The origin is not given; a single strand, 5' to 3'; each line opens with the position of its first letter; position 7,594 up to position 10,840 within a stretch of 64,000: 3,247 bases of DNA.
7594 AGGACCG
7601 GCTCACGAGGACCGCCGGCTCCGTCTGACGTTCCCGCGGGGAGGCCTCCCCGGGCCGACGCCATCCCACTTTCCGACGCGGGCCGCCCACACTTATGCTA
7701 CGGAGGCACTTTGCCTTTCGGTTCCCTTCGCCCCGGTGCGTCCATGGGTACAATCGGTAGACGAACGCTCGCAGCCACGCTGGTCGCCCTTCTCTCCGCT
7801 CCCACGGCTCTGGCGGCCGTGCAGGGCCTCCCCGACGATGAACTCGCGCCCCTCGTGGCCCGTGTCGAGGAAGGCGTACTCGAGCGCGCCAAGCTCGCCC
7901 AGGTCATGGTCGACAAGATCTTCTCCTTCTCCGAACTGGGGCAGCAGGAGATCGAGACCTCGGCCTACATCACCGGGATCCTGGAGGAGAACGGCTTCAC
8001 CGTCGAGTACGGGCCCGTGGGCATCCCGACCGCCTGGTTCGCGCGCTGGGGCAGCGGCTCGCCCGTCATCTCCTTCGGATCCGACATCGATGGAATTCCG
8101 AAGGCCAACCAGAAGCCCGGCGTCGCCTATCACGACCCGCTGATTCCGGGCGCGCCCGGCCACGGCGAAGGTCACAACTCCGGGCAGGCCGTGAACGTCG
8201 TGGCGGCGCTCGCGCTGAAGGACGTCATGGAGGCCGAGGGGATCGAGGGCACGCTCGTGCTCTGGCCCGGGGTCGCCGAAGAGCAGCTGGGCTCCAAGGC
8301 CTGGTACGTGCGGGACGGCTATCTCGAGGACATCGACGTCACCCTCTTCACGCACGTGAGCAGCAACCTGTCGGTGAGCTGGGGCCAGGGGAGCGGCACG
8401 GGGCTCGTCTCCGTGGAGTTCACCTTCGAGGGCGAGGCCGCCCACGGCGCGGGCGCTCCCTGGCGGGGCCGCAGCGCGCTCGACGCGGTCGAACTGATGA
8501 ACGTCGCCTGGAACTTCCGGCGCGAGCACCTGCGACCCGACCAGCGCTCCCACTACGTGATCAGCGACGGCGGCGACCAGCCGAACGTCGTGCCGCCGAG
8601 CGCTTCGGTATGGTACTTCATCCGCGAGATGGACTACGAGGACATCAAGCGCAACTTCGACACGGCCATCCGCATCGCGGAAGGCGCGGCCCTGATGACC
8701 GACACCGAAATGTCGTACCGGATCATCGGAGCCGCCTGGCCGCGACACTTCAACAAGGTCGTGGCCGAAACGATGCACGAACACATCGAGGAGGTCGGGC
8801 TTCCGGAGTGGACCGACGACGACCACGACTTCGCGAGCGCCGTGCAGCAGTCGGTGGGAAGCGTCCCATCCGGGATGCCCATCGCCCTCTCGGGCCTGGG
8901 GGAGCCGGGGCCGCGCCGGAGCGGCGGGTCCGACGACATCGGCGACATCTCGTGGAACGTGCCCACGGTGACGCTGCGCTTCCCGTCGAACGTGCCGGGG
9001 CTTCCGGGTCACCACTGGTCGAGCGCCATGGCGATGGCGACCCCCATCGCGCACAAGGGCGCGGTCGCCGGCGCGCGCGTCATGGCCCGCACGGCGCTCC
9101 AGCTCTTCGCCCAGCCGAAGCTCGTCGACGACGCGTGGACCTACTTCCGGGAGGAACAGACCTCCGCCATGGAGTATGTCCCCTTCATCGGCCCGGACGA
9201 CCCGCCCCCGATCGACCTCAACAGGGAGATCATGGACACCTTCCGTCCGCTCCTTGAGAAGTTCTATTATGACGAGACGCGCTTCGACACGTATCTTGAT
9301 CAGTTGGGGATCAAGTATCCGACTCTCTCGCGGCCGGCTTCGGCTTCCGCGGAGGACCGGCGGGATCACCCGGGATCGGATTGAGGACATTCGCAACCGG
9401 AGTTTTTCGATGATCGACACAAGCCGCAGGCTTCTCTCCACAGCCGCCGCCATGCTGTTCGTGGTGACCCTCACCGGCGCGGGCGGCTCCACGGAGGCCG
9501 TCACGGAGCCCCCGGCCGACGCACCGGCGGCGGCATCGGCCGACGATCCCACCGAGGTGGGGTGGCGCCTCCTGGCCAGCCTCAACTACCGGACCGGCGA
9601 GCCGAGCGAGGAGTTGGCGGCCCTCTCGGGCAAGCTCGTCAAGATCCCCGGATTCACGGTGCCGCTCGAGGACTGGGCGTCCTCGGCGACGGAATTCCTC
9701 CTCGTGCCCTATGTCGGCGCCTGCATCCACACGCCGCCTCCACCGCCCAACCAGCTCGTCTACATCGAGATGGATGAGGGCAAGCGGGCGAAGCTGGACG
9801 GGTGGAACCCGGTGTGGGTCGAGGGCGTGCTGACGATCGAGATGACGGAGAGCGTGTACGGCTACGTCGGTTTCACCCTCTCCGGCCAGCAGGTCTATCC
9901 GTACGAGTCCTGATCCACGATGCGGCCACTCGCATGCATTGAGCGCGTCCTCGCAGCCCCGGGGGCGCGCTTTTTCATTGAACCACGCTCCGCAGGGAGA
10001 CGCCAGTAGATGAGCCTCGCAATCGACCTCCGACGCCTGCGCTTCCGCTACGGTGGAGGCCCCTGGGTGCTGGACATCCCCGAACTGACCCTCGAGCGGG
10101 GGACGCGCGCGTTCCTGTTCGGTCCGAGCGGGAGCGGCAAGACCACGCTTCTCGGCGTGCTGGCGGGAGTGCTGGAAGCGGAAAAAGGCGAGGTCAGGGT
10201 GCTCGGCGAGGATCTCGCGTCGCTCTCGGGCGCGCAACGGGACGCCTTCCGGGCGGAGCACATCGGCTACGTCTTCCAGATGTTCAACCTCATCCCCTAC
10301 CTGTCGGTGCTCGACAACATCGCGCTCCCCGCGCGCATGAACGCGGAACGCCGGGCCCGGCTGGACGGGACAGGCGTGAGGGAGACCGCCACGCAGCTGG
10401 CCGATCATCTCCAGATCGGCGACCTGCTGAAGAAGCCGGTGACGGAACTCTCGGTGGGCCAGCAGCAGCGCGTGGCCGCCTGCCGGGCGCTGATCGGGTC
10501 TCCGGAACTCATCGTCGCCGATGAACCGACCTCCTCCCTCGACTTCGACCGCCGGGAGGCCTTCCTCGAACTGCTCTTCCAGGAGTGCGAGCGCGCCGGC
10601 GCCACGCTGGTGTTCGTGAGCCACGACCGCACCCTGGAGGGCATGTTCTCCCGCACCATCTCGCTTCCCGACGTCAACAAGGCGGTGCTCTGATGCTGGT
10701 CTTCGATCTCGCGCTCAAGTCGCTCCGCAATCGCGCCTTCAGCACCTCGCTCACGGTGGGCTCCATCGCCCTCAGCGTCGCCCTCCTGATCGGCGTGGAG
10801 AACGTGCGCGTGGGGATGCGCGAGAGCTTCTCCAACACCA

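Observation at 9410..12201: DUF3299 + FtsX-type ABC exporter whose permease carries a His-rich tandem-repeat loop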

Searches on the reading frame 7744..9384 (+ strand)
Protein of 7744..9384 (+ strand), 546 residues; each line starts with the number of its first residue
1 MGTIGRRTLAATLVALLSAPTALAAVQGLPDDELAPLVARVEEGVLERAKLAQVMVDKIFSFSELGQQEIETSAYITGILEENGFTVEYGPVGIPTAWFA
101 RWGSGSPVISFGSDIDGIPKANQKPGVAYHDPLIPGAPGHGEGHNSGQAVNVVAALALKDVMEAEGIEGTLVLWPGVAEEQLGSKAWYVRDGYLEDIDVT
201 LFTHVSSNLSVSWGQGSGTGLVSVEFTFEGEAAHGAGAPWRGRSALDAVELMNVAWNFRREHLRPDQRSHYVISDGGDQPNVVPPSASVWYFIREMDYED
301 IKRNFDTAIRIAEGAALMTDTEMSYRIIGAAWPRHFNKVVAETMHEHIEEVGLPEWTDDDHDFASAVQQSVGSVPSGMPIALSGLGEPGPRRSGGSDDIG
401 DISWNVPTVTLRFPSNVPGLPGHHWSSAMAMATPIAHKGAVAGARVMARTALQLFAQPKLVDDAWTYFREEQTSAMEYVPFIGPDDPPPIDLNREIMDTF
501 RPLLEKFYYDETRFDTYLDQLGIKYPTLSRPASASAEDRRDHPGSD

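Call 13: search_protein_families(library=ncbifam, proteins=[window:7744-9384:+], max_evalue=0.001)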
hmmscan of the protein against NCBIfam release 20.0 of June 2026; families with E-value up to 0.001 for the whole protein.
window:7744-9384:+ (546 aa): 5 families
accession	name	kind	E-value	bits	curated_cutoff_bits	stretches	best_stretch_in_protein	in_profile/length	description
TIGR01891.1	amidohydrolases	subfamily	2.8e-46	158.3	153.75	1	57-421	6-346/366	amidohydrolase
NF006365.0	PRK08588.1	subfamily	9.9e-10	38.3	289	1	55-342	12-311/383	succinyl-diaminopimelate desuccinylase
NF040868.1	carboxypep_CpsA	equivalog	1.5e-09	37.1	500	1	58-351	21-319/391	carboxypeptidase CpsA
NF006771.0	PRK09290.1-5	subfamily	1e-05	24.2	399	0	219-354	213-350/413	allantoate amidohydrolase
TIGR01910.1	DapE-ArgE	subfamily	0.00012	21.4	217.6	1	151-375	110-319/373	ArgE/DapE family deacylase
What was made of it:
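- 7744..9384 (+): Secreted M20-family amidohydrolase gene, 25 nt upstream of the DUF3299 gene. NCBIfam TIGR01891 amidohydrolase 2.8e-46 (call 13).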

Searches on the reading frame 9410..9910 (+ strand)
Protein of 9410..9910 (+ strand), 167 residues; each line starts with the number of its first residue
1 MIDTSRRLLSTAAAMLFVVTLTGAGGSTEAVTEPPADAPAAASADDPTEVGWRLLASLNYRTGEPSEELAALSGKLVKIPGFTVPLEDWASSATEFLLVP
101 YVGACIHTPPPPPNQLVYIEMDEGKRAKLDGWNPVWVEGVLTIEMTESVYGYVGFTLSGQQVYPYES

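Call 3: search_protein_families(library=pfam, proteins=[window:9410-9910:+], max_evalue=0.01)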
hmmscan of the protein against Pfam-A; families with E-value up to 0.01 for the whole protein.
seq(167 aa): 1 family
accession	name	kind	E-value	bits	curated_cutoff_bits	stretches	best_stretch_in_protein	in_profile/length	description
PF11736.14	DUF3299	-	1.6e-33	116.2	22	1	70-163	45-138/139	Protein of unknown function (DUF3299)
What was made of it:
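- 9410..9913 (+): DUF3299 protein (PA4066/ZrgE family, M20-linked paralogue 'b') with an N-terminal signal-like segment and the conserved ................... motif. Pfam PF11736 1.6e-33 (call 3).
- On Zrg / PA4063-PA4066 system: PF11736 1.6e-33 (call 3).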

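Call 12: search_solved_structures(query=window:9410-9910:+, max_evalue=1, show_alignments=3)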
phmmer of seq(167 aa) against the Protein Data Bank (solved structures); distinct sequences matched with E-value up to 1: 5.
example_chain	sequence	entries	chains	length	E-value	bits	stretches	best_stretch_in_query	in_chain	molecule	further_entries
4hsp_A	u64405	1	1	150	2.2e-22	83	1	67-166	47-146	hypothetical protein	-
2ymu_A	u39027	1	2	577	0.1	15.7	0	18-55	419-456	WD-40 REPEAT PROTEIN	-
7bif_A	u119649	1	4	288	0.43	13.7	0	18-57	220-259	v22WRAP-T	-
7bid_A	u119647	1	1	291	0.65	13.1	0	18-57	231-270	v31WRAP-T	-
7big_A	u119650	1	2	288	0.9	12.7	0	18-56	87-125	v13WRAP-T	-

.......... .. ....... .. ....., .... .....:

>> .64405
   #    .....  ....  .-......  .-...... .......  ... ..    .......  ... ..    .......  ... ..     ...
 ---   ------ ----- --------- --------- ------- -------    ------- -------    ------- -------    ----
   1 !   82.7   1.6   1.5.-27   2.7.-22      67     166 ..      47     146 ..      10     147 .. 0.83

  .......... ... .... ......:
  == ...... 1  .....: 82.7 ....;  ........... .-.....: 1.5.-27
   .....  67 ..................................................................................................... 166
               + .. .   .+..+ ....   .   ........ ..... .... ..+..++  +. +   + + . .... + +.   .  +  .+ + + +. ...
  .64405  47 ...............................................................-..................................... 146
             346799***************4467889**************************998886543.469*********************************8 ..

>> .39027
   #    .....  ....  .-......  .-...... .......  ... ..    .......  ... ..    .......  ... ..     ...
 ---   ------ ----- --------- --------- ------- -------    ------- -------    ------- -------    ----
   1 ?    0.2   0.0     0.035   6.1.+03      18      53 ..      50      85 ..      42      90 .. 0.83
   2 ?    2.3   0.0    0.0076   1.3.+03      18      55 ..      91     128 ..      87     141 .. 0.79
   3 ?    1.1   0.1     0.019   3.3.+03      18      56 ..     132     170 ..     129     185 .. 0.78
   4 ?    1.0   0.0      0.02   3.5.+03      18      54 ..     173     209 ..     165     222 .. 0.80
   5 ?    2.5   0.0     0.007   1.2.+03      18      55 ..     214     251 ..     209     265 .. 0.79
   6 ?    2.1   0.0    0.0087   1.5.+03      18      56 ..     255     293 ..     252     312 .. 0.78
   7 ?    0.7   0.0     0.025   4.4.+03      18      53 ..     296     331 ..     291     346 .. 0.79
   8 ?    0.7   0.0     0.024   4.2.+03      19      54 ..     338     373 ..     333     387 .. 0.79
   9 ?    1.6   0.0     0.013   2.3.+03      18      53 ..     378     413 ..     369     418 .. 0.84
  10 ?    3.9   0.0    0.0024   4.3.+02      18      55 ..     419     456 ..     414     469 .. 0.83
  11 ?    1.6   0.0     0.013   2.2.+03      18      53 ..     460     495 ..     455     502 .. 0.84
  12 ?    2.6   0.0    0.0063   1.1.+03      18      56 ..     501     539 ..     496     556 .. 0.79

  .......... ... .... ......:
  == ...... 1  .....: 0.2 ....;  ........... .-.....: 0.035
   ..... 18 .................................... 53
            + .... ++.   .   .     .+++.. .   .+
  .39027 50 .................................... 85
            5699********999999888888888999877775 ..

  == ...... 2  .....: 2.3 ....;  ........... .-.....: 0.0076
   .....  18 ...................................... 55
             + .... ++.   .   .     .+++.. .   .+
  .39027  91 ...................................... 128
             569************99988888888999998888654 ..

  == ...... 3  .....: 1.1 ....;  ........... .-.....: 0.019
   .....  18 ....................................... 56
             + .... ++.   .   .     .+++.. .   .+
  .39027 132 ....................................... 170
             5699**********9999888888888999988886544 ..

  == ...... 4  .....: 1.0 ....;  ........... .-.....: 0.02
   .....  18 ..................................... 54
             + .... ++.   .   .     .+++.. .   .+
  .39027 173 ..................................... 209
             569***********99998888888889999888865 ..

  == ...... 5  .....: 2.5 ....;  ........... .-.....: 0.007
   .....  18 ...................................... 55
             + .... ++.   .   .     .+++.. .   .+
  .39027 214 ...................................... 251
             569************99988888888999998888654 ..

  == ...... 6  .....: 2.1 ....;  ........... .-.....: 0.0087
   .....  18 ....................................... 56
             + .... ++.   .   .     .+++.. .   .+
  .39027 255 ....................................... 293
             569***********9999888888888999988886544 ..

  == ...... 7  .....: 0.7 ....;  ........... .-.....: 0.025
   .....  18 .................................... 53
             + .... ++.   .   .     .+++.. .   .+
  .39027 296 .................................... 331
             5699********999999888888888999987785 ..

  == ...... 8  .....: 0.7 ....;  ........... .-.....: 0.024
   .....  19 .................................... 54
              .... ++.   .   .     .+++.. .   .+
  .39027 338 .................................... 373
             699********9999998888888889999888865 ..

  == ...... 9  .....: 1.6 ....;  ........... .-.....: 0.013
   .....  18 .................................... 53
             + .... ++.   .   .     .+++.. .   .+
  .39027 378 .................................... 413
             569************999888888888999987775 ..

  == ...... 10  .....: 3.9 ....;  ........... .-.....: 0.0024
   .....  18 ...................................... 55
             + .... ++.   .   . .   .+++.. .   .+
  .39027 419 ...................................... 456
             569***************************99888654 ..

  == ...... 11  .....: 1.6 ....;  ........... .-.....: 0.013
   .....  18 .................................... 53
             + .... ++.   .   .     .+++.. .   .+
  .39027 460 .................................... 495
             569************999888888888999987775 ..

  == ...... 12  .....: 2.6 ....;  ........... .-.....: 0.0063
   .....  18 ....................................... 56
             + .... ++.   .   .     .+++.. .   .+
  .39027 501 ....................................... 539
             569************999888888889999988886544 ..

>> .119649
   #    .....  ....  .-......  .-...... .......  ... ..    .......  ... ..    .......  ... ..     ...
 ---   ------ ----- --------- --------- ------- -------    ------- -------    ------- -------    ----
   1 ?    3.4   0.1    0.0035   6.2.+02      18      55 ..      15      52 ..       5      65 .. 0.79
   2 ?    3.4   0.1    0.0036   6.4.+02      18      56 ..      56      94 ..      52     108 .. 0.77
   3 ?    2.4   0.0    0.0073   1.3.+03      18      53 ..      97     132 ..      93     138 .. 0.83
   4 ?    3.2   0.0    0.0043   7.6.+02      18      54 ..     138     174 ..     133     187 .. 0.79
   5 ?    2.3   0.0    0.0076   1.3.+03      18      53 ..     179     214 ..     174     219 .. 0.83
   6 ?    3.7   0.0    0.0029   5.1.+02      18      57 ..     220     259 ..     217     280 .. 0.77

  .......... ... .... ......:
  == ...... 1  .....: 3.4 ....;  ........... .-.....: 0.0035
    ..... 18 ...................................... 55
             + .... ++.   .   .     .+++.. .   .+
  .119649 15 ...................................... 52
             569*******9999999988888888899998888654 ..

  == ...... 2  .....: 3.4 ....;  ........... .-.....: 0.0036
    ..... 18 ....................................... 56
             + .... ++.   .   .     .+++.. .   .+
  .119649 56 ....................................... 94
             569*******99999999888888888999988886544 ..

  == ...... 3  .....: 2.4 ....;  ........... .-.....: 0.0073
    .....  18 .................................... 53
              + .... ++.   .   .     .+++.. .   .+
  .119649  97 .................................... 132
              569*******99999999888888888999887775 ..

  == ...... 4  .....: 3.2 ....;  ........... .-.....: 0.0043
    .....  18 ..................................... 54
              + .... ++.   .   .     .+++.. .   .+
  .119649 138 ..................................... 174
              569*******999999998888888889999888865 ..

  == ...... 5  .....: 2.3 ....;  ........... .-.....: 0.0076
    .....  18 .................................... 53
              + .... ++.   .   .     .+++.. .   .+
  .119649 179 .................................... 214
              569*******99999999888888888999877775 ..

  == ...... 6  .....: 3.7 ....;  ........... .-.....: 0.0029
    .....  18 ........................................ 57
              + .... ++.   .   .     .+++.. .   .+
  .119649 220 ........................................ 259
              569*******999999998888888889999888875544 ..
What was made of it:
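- On Zrg / PA4063-PA4066 system: PDB 4hsp 2.2e-22 (call 12).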

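Call 13: search_protein_families(library=ncbifam, proteins=[window:9410-9910:+], max_evalue=0.001)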
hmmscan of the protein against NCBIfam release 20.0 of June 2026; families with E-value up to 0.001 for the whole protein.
seq(167 aa): 0 families

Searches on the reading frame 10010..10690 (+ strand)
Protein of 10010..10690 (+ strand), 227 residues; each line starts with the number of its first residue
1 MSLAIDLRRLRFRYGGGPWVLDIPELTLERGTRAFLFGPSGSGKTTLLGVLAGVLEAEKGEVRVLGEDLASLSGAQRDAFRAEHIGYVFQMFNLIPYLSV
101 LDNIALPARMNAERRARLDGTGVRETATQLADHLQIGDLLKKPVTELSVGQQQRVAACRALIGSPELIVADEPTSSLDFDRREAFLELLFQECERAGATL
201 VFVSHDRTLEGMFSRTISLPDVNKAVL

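Call 3: search_protein_families(library=pfam, proteins=[window:10010-10690:+], max_evalue=0.01)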
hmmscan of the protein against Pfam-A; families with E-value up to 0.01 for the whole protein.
seq(227 aa): 7 families
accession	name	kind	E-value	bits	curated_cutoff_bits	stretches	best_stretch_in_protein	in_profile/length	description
PF00005.33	ABC_tran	-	3.1e-30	106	25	1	25-175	5-137/137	ABC transporter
PF13304.12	AAA_21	-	4e-12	47.3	27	2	135-206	226-299/304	AAA domain, putative AbiEii toxin, Type IV TA system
PF13604.12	AAA_30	-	7.1e-05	23.1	27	1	33-71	20-58/191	AAA domain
PF13555.12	AAA_29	-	0.0024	18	27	1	30-59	22-50/61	P-loop containing region of AAA domain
PF00448.28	SRP54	-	0.0043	17.1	22.7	0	35-69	5-39/196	SRP54-type protein, GTPase domain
PF13191.12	AAA_16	-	0.0071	17.3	32.6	0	34-104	27-73/167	AAA ATPase domain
PF13481.12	AAA_25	-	0.0097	16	27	0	27-52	29-54/195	AAA domain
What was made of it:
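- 10010..10693 (+): ABC ATPase (ZrgC/PA4064-like). The sequence shows Walker A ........, signature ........, Walker B LIVADEP and an H-loop SHD. Pfam ABC_tran 3.1e-30 (call 3).
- On Type VII ABC transporter superfamily (MacB/FtsX-like permeases): PF00005 3.1e-30 (call 3).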

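Call 13: search_protein_families(library=ncbifam, proteins=[window:10010-10690:+], max_evalue=0.001)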
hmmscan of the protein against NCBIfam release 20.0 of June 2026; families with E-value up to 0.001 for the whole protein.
seq(227 aa): 182 families (the best 25 are shown)
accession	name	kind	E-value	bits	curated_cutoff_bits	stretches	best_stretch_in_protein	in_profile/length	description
TIGR02673.1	FtsE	equivalog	2.9e-44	151.3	264.85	1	5-212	2-202/214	cell division ATP-binding protein FtsE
NF007879.0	PRK10584.1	equivalog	5.8e-44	150.5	336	1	21-221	26-221/228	putative ABC transporter ATP-binding protein YbbA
TIGR03608.1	L_ocin_972_ABC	subfamily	5.2e-42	143.6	254.85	1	20-219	13-206/206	putative bacteriocin export ABC transporter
TIGR02211.1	LolD_lipo_ex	equivalog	7.3e-42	143.4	307.75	1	21-221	21-216/221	lipoprotein-releasing ABC transporter ATP-binding protein LolD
TIGR02982.1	heterocyst_DevA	subfamily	1.6e-41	142.3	295.8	1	8-219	5-214/220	ABC exporter ATP-binding subunit, DevA family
NF038007.1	ABC_ATP_DarD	equivalog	2.1e-37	128.7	375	1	25-221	25-215/218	darobactin export ABC transporter ATP-binding protein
TIGR02315.1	ABC_phnC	equivalog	1.1e-35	123.2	266.1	1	5-213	2-212/243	phosphonate ABC transporter ATP-binding protein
NF040933.2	ABC_arch_GlcV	equivalog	7.3e-34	117.2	450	1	25-207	26-202/357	glucose ABC transporter ATP-binding protein GlcV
TIGR02857.1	CydD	equivalog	3e-33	115.6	435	1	4-217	321-527/529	thiol reductant ABC exporter subunit CydD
TIGR02142.1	modC_ABC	equivalog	3.9e-33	115.2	285.05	1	12-206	5-191/353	molybdenum ABC transporter ATP-binding protein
NF006987.0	PRK09452.1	equivalog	8.7e-33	113.5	482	1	5-208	18-209/378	spermidine/putrescine ABC transporter ATP-binding protein PotA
TIGR01187.1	potA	subfamily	1.1e-32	113.4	355.6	1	36-208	1-162/325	polyamine ABC transporter ATP-binding protein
NF008105.0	PRK10851.1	equivalog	1.7e-32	112.5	502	1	20-207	17-197/362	sulfate/thiosulfate ABC transporter ATP-binding protein CysA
NF008639.0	PRK11629.1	equivalog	7.6e-32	110.6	360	1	27-221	32-221/234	lipoprotein-releasing ABC transporter ATP-binding protein LolD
TIGR03265.1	PhnT2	equivalog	7.7e-32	110.9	457.7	1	25-207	24-195/353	putative 2-aminoethylphosphonate ABC transporter ATP-binding protein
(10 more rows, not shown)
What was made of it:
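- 10010..10693 (+): NCBIfam best matches are FtsE, YbbA and LolD, all below their cut-offs (call 13).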
